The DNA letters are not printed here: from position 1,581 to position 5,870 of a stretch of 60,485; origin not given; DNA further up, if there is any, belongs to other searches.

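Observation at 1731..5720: RND pump with a ~270-aa xxxLxxG-heptad coiled-coil stalk inserted in the first extracytoplasmic loop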

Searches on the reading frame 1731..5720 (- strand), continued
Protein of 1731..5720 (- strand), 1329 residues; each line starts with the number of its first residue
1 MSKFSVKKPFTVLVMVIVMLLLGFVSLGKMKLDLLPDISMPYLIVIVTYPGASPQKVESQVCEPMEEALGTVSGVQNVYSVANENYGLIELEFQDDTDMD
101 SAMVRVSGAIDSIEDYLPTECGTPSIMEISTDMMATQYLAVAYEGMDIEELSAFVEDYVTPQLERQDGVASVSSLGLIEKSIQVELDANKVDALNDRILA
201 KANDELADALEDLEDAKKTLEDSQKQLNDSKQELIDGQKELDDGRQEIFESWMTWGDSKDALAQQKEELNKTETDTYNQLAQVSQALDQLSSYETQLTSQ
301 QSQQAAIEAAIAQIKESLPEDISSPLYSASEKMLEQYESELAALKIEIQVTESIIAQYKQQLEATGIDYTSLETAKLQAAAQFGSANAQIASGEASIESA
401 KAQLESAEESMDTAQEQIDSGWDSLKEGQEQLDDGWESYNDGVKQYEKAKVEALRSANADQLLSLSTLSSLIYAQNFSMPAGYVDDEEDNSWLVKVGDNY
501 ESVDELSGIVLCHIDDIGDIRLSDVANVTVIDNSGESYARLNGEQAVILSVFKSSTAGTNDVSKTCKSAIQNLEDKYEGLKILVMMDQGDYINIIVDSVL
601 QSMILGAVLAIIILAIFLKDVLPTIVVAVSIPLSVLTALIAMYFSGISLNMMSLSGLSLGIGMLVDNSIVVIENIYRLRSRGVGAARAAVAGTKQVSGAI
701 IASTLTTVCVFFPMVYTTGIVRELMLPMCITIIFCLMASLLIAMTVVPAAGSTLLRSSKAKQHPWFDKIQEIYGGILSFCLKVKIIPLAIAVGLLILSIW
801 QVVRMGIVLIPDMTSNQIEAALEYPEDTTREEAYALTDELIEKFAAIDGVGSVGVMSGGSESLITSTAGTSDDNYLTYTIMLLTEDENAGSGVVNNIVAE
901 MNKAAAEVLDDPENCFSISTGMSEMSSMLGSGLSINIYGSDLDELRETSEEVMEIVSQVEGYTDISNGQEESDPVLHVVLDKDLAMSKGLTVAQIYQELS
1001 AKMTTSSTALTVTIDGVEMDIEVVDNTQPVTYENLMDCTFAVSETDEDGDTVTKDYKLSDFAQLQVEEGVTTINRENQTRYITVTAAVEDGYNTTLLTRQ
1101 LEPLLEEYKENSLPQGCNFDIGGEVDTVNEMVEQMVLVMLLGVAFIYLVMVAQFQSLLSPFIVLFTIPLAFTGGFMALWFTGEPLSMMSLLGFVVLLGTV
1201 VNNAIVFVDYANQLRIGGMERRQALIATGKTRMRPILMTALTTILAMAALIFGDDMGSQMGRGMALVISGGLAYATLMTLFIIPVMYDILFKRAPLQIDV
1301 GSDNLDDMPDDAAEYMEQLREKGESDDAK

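Call 9: find_homologous_proteins(query=window:1731-5720:-, max_evalue=1e-10)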
Query window:1731-5720:- (1329 aa): 6110 proteins with E <= 1e-10 among 8000 candidates; the best 120 are listed.
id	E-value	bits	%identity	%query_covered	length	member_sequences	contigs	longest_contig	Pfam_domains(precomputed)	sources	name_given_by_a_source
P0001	0.0e+0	2287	78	100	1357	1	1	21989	PF03176.22,PF00873.26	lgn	-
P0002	0.0e+0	2283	78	100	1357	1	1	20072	PF03176.22,PF00873.26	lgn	-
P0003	0.0e+0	2282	77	100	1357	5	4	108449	PF03176.22,PF00873.26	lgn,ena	-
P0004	0.0e+0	2277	77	100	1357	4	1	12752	PF03176.22,PF00873.26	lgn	-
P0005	0.0e+0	2274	77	100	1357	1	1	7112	PF03176.22,PF00873.26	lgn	-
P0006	0.0e+0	2259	78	100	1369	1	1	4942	PF03176.22,PF00873.26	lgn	-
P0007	0.0e+0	2233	76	100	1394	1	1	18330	PF00873.26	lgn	-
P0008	0.0e+0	2211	74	100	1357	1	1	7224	PF03176.22,PF00873.26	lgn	-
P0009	0.0e+0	1847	59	99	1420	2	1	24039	PF03176.22,PF00873.26,PF28019.1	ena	-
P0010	0.0e+0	1836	55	88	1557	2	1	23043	PF03176.22,PF00873.26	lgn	-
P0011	0.0e+0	1825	57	99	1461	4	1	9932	PF27881.1,PF00873.26,PF28019.1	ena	-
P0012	0.0e+0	1823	57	100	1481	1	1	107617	PF00873.26,PF24161.2,PF28019.1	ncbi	ncbi:MAG: efflux RND transporter permease subunit, partial [Lachnospiraceae bacterium]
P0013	0.0e+0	1814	59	100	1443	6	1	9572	PF03176.22,PF00873.26,PF28019.1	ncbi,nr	ncbi:MAG: efflux RND transporter permease subunit [Lachnospiraceae bacterium]|nr:efflux RND transpor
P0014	0.0e+0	1812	64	77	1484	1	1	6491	PF03176.22,PF27881.1,PF00873.26,PF28019.1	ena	-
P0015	0.0e+0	1808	63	78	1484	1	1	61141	PF03176.22,PF27881.1,PF00873.26,PF28019.1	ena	-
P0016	0.0e+0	1808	59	100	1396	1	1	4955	PF00873.26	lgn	-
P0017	0.0e+0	1797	59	100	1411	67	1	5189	PF00873.26,PF28019.1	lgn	-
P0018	0.0e+0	1788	58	99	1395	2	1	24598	PF28256.1,PF00873.26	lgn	-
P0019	0.0e+0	1787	59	99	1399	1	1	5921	PF03176.22,PF00873.26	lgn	-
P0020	0.0e+0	1784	60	100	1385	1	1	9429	PF00873.26,PF28019.1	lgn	-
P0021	0.0e+0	1782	63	78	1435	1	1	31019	PF03176.22,PF27881.1,PF00873.26,PF28019.1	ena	-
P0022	0.0e+0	1781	60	99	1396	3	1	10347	PF00873.26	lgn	-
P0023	0.0e+0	1780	59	99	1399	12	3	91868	PF03176.22,PF00873.26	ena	-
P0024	0.0e+0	1777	60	100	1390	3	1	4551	PF00873.26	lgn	-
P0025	0.0e+0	1773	59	99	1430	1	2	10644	PF03176.22,PF00873.26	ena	-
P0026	0.0e+0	1773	59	99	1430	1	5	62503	PF03176.22,PF00873.26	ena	-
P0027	0.0e+0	1772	59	99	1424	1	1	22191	PF03176.22,PF00873.26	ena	-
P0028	0.0e+0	1772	59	99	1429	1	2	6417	PF03176.22,PF00873.26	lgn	-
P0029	0.0e+0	1772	59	100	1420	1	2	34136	PF03176.22,PF00873.26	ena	-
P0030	0.0e+0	1772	59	99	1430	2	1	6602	PF03176.22,PF00873.26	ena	-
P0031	0.0e+0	1772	59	99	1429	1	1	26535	PF03176.22,PF00873.26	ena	-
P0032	0.0e+0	1772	59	99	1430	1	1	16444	PF03176.22,PF00873.26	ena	-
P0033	0.0e+0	1772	59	99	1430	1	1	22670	PF03176.22,PF00873.26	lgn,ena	-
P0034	0.0e+0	1772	59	99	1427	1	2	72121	PF03176.22,PF00873.26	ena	-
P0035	0.0e+0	1772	59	99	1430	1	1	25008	PF03176.22,PF00873.26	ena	-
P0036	0.0e+0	1771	59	99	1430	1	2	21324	PF03176.22,PF00873.26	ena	-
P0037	0.0e+0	1771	59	100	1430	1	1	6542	PF03176.22,PF00873.26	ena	-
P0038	0.0e+0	1771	59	99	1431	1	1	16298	PF03176.22,PF00873.26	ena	-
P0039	0.0e+0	1771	59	100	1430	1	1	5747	PF03176.22,PF00873.26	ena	-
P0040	0.0e+0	1771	59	99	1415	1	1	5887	PF03176.22,PF00873.26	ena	-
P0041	0.0e+0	1771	59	99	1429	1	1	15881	PF03176.22,PF00873.26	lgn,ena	-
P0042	0.0e+0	1771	59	99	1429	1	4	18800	PF03176.22,PF00873.26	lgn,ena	-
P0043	0.0e+0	1771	59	99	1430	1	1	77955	PF03176.22,PF00873.26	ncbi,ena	-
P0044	0.0e+0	1771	59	99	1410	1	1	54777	PF03176.22,PF00873.26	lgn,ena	-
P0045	0.0e+0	1771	59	99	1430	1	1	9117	PF03176.22,PF00873.26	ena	-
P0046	0.0e+0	1771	59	99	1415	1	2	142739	PF03176.22,PF00873.26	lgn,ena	-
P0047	0.0e+0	1771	59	100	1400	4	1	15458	PF03176.22,PF00873.26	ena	-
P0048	0.0e+0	1770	59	99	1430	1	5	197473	PF03176.22,PF00873.26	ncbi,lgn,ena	-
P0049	0.0e+0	1770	59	99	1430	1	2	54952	PF03176.22,PF00873.26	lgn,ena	-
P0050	0.0e+0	1770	59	99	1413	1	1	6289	PF03176.22,PF00873.26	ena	-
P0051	0.0e+0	1770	59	99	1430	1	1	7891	PF03176.22,PF00873.26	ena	-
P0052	0.0e+0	1770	59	99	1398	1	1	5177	PF03176.22,PF00873.26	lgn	-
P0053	0.0e+0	1770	59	99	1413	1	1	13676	PF03176.22,PF00873.26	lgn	-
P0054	0.0e+0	1770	59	99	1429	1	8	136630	PF03176.22,PF00873.26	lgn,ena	-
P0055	0.0e+0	1770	59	99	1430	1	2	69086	PF03176.22,PF00873.26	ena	-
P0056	0.0e+0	1770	59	99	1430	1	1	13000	PF03176.22,PF00873.26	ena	-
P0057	0.0e+0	1770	59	99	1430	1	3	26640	PF03176.22,PF00873.26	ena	-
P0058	0.0e+0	1770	59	99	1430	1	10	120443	PF03176.22,PF00873.26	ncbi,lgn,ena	-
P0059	0.0e+0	1770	59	99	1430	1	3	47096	PF03176.22,PF00873.26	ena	-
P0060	0.0e+0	1770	59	99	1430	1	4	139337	PF03176.22,PF00873.26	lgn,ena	-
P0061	0.0e+0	1770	59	99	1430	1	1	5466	PF03176.22,PF00873.26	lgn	-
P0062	0.0e+0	1770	59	99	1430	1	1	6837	PF03176.22,PF00873.26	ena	-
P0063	0.0e+0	1770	59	99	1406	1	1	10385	PF03176.22,PF00873.26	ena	-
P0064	0.0e+0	1770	59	99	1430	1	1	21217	PF03176.22,PF00873.26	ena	-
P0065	0.0e+0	1770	59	99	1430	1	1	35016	PF03176.22,PF00873.26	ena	-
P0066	0.0e+0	1769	59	99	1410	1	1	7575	PF03176.22,PF00873.26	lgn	-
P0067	0.0e+0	1769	59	99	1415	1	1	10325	PF03176.22,PF00873.26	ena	-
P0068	0.0e+0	1769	59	99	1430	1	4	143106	PF03176.22,PF00873.26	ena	-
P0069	0.0e+0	1769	59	99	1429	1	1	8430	PF03176.22,PF00873.26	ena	-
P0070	0.0e+0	1769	59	99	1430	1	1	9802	PF03176.22,PF00873.26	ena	-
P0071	0.0e+0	1769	59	99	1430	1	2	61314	PF03176.22,PF00873.26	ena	-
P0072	0.0e+0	1769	59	99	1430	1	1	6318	PF03176.22,PF00873.26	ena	-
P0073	0.0e+0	1769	59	99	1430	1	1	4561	PF03176.22,PF00873.26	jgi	-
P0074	0.0e+0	1769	59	99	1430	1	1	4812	PF03176.22,PF00873.26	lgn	-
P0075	0.0e+0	1769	59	99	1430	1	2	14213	PF03176.22,PF00873.26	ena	-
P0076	0.0e+0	1769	56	100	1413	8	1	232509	PF00873.26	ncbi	-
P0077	0.0e+0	1769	59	99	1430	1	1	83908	PF03176.22,PF00873.26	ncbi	-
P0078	0.0e+0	1769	59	99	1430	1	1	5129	PF03176.22,PF00873.26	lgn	-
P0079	0.0e+0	1769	59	99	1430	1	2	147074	PF03176.22,PF00873.26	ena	-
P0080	0.0e+0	1769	59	99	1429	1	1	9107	PF03176.22,PF00873.26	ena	-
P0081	0.0e+0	1769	59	99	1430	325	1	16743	PF03176.22,PF00873.26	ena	-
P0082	0.0e+0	1769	59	99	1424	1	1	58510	PF03176.22,PF00873.26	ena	-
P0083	0.0e+0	1769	59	99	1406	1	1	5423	PF03176.22,PF00873.26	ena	-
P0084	0.0e+0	1769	59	99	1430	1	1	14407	PF03176.22,PF00873.26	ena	-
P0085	0.0e+0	1769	59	99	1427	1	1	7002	PF03176.22,PF00873.26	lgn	-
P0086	0.0e+0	1769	59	99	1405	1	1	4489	PF03176.22,PF00873.26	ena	-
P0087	0.0e+0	1769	59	99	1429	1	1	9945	PF03176.22,PF00873.26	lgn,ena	-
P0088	0.0e+0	1769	59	99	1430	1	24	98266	PF03176.22,PF00873.26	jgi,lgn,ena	jgi:hypothetical protein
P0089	0.0e+0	1769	59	99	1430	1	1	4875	PF03176.22,PF00873.26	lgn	-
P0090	0.0e+0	1769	59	99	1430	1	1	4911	PF03176.22,PF00873.26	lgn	-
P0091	0.0e+0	1769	59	99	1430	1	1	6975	PF03176.22,PF00873.26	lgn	-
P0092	0.0e+0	1769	59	99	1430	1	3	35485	PF03176.22,PF00873.26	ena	-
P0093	0.0e+0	1769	59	99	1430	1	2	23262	PF03176.22,PF00873.26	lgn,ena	-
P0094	0.0e+0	1769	59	99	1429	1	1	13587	PF03176.22,PF00873.26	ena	-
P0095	0.0e+0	1769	59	99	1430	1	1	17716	PF03176.22,PF00873.26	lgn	-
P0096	0.0e+0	1769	59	99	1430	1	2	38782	PF03176.22,PF00873.26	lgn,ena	-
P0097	0.0e+0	1769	59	99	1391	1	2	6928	PF03176.22,PF00873.26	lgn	-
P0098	0.0e+0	1769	59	99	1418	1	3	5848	PF03176.22,PF00873.26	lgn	-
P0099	0.0e+0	1769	59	99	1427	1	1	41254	PF03176.22,PF00873.26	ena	-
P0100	0.0e+0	1769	59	99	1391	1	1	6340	PF03176.22,PF00873.26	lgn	-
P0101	0.0e+0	1769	59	99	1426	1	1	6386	PF03176.22,PF00873.26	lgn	-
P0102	0.0e+0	1768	59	99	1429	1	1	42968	PF03176.22,PF00873.26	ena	-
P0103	0.0e+0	1768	59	99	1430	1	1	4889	PF03176.22,PF00873.26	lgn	-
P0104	0.0e+0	1768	59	99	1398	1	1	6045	PF03176.22,PF00873.26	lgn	-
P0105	0.0e+0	1768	59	99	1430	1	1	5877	PF03176.22,PF00873.26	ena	-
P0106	0.0e+0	1768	59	99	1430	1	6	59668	PF03176.22,PF00873.26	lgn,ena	-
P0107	0.0e+0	1768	59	99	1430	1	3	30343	PF03176.22,PF00873.26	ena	-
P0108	0.0e+0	1768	59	99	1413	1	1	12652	PF03176.22,PF00873.26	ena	-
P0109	0.0e+0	1768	59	99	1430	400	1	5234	PF03176.22,PF00873.26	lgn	-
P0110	0.0e+0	1768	59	100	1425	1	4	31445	PF03176.22,PF00873.26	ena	-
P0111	0.0e+0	1768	59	99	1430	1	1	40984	PF03176.22,PF00873.26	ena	-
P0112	0.0e+0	1768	59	99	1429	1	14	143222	PF03176.22,PF00873.26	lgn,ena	-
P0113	0.0e+0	1768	59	99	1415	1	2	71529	PF03176.22,PF00873.26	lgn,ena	-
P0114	0.0e+0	1768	59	99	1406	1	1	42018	PF03176.22,PF00873.26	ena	-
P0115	0.0e+0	1768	59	99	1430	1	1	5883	PF03176.22,PF00873.26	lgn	-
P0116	0.0e+0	1768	59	99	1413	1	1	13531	PF03176.22,PF00873.26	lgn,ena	-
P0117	0.0e+0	1768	59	99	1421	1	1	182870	PF03176.22,PF00873.26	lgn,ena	-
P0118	0.0e+0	1768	59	99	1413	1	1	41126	PF03176.22,PF00873.26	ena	-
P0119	0.0e+0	1768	59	99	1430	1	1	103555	PF03176.22,PF00873.26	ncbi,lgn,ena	-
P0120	0.0e+0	1768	59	99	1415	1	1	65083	PF03176.22,PF00873.26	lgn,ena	-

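Call 10: search_protein_families(library=pfam, proteins=[P0012, P0011, P0018, P0014, P0010], max_evalue=0.01)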
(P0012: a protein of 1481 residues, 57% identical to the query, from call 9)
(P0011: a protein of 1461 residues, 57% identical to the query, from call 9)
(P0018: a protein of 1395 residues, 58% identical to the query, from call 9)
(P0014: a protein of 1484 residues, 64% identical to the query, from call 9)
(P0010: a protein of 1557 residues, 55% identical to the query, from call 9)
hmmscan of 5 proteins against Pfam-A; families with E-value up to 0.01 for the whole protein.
P0012 (1481 aa): 5 families
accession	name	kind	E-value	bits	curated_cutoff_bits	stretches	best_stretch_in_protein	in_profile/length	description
PF00873.25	ACR_tran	-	2.1e-185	618.8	28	2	591-1410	196-1019/1021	AcrB/AcrD/AcrF family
PF03176.21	MMPL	-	3.5e-05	23.3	20.5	1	733-887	149-305/333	MMPL family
PF07889.17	DUF1664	-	0.0019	18.7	34.6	1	497-563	48-114/124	Protein of unknown function (DUF1664)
PF02601.20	Exonuc_VII_L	-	0.0021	18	35.9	1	205-320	134-274/315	Exonuclease VII, large subunit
PF13863.11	DUF4200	-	0.006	17.4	29.7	1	526-590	7-71/119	Domain of unknown function (DUF4200)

P0011 (1461 aa): 3 families
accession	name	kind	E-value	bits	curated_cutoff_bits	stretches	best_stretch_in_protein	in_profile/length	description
PF00873.25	ACR_tran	-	3.1e-185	618.2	28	2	592-1409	198-1019/1021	AcrB/AcrD/AcrF family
PF03176.21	MMPL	-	2.8e-05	23.7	20.5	1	732-887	149-306/333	MMPL family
PF10186.14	ATG14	-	0.00015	21.5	33.2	1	200-344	32-159/347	Vacuolar sorting 38 and autophagy-related subunit 14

P0018 (1395 aa): 3 families
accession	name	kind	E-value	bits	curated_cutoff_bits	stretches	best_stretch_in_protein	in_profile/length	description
PF00873.25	ACR_tran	-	2.6e-189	631.7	28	2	542-1360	198-1019/1021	AcrB/AcrD/AcrF family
PF24627.1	PUMA_CC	-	0.00066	20.1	30.1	1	196-262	8-73/74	PUMA coiled-coil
PF07926.17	TPR_MLP1_2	-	0.0038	17.7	36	0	238-354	7-123/129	TPR/MLP1/MLP2-like protein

P0014 (1484 aa): 2 families
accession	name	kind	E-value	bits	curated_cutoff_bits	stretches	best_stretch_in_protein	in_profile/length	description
PF00873.25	ACR_tran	-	6.6e-196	653.6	28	2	581-1403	195-1019/1021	AcrB/AcrD/AcrF family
PF03176.21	MMPL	-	4.1e-10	39.5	20.5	2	1214-1398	106-296/333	MMPL family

P0010 (1557 aa): 2 families
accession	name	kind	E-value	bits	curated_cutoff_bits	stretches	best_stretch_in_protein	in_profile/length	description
PF00873.25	ACR_tran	-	6.5e-192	640.3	28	2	629-1449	196-1019/1021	AcrB/AcrD/AcrF family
PF03176.21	MMPL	-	8e-08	32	20.5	2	771-925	149-305/333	MMPL family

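Call 14: find_encoding_contigs(protein=window:1731-5720:-, flank=8000, max_places=4)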
Protein window:1731-5720:- (1329 aa): 1 contig read that carries it; 1 place shown.
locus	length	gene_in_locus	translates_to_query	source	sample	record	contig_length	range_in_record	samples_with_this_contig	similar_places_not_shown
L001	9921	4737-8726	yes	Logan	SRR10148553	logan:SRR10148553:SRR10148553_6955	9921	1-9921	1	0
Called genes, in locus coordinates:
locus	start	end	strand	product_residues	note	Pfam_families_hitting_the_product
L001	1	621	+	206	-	?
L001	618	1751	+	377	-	-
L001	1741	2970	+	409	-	-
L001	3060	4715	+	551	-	PF02690:Na_Pi_cotrans, PF01895:PhoU, PF01865:PhoU_div (weak), PF01895:PhoU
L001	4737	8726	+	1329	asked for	PF00873:ACR_tran, PF03176:MMPL (weak)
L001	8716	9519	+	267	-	PF00293:NUDIX, PF21906:WHD_NrtR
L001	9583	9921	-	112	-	?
